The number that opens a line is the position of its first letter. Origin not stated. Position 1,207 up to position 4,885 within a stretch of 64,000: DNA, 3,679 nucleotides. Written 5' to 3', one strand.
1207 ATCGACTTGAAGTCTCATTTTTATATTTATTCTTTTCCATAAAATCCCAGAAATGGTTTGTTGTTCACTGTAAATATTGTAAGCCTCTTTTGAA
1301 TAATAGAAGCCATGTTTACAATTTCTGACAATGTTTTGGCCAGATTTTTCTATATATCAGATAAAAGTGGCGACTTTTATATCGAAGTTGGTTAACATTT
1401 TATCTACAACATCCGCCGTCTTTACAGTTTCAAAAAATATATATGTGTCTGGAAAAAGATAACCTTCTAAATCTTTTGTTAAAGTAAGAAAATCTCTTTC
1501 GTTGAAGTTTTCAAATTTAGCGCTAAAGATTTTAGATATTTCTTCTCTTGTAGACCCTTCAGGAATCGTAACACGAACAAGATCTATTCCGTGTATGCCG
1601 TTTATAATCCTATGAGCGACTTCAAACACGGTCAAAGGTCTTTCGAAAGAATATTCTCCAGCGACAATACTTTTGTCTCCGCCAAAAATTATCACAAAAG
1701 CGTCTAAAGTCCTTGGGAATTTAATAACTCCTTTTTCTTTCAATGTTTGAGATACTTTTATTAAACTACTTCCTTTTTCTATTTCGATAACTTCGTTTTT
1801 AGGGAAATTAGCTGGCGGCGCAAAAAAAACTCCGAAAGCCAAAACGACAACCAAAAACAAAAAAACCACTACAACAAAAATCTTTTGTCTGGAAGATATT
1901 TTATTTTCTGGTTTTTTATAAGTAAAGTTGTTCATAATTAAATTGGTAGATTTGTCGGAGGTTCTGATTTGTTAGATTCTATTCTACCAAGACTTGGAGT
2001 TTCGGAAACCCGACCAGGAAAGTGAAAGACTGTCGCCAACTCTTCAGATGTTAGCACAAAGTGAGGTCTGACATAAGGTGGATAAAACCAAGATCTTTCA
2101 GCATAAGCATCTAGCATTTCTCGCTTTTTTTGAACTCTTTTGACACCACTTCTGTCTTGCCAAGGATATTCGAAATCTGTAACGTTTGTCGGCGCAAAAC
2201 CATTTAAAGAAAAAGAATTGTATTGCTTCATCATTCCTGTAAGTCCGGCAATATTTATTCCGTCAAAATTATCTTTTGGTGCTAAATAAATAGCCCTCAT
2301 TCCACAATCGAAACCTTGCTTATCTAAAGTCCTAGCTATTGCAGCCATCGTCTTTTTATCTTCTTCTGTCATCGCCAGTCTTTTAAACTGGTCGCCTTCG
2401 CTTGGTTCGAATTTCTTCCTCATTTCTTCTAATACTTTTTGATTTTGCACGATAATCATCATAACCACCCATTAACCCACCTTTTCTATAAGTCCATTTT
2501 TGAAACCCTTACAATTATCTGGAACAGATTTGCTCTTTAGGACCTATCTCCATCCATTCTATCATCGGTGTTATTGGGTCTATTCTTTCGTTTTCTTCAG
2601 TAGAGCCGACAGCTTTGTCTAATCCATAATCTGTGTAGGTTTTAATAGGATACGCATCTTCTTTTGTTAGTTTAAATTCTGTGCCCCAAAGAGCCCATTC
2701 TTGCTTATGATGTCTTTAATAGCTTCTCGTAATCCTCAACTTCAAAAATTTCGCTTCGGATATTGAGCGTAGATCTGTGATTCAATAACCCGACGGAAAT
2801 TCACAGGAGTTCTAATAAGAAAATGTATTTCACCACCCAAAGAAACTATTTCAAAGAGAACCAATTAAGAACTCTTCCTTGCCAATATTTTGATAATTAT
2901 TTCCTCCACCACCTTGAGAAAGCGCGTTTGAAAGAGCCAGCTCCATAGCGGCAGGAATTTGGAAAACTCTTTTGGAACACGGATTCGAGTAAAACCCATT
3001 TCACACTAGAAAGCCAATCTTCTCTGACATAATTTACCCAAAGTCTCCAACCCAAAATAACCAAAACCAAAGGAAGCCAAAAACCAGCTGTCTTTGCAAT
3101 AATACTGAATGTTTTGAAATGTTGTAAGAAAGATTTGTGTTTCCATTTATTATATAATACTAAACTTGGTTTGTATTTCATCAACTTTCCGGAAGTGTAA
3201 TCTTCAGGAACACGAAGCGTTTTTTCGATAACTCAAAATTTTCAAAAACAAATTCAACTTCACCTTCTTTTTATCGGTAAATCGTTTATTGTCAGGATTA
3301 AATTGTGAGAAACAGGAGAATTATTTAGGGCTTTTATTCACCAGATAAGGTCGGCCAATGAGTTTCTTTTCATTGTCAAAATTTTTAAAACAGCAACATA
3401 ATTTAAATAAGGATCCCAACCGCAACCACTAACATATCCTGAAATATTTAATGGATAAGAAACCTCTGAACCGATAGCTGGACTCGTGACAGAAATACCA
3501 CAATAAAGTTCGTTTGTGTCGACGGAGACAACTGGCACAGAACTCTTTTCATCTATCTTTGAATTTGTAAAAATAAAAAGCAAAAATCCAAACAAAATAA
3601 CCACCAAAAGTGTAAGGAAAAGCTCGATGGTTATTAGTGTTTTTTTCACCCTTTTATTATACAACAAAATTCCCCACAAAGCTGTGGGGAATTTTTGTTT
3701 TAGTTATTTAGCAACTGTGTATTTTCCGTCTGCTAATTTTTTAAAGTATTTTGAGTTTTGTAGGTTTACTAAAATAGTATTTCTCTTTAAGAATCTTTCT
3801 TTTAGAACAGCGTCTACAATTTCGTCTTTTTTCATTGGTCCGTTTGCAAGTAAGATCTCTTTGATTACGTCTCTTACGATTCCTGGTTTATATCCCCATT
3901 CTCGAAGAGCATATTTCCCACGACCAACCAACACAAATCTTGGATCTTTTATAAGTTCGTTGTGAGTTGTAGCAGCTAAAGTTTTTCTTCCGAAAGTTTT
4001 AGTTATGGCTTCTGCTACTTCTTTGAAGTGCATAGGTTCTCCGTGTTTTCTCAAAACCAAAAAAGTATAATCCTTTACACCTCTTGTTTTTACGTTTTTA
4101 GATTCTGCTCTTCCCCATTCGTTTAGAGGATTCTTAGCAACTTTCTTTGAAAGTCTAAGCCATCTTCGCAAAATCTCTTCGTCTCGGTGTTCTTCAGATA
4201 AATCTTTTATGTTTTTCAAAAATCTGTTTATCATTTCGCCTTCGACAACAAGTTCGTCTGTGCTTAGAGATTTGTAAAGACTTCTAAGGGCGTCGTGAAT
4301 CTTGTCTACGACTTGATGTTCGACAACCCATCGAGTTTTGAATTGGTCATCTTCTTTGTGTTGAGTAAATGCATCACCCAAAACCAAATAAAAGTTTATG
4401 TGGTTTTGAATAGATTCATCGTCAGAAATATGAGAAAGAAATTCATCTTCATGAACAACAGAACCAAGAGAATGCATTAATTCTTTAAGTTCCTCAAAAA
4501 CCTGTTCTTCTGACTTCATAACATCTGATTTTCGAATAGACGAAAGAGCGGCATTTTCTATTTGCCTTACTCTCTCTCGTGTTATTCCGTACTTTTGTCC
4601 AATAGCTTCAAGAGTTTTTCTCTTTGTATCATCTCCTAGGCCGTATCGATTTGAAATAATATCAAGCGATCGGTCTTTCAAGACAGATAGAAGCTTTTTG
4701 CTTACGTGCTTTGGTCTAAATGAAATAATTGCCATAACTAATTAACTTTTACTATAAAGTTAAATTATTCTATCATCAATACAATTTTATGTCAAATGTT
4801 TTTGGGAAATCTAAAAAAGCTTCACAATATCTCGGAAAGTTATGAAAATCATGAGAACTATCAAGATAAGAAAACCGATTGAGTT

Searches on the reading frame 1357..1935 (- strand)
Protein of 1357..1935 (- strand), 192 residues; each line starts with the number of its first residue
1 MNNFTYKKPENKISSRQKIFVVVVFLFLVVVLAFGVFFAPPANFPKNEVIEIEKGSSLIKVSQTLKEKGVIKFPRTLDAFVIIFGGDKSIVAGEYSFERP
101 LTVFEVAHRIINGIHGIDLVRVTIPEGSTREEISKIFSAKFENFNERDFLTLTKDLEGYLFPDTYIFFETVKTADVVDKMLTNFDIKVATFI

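Call 60: find_encoding_contigs(protein=window:1357-1935:-, flank=10000, max_places=3)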
Protein window:1357-1935:- (192 aa): no gene with exactly this product is on record in the collection.

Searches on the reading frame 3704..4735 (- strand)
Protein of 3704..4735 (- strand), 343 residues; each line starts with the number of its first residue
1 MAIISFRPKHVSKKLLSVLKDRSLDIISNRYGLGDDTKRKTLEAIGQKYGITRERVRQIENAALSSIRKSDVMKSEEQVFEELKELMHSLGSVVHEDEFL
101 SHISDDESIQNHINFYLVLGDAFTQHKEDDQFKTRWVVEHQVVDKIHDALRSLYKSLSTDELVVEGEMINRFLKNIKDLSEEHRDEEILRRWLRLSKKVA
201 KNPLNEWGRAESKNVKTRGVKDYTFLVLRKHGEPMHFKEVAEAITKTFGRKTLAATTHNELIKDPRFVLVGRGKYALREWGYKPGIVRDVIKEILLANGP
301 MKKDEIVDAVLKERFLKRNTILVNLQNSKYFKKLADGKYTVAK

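Call 59: find_encoding_contigs(protein=window:3704-4735:-, flank=10000, max_places=3)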
Protein window:3704-4735:- (343 aa): 1 contig read that carries it; 1 place shown.
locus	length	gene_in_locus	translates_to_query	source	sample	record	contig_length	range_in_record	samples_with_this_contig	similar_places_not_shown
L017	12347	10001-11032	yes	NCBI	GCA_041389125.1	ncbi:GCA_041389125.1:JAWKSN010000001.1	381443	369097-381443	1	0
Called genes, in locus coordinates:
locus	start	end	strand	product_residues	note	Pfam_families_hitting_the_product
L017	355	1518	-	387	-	PF02491:SHS2_FTSA, PF11104:PilM_2, PF14450:FtsA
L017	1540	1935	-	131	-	PF02130:YbeY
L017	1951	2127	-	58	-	-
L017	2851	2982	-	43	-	-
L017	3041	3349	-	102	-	-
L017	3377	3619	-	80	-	-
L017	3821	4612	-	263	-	PF17764:PriA_3primeBD (weak)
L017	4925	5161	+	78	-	-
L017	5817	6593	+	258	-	PF00022:Actin, PF06723:MreB_Mbl, PF00012:HSP70, PF14450:FtsA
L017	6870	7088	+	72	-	-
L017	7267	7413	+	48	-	-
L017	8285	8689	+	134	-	PF01765:RRF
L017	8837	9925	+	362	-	PF02163:Peptidase_M50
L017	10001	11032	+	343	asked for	PF04545:Sigma70_r4, PF05066:HARE-HTH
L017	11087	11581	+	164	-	-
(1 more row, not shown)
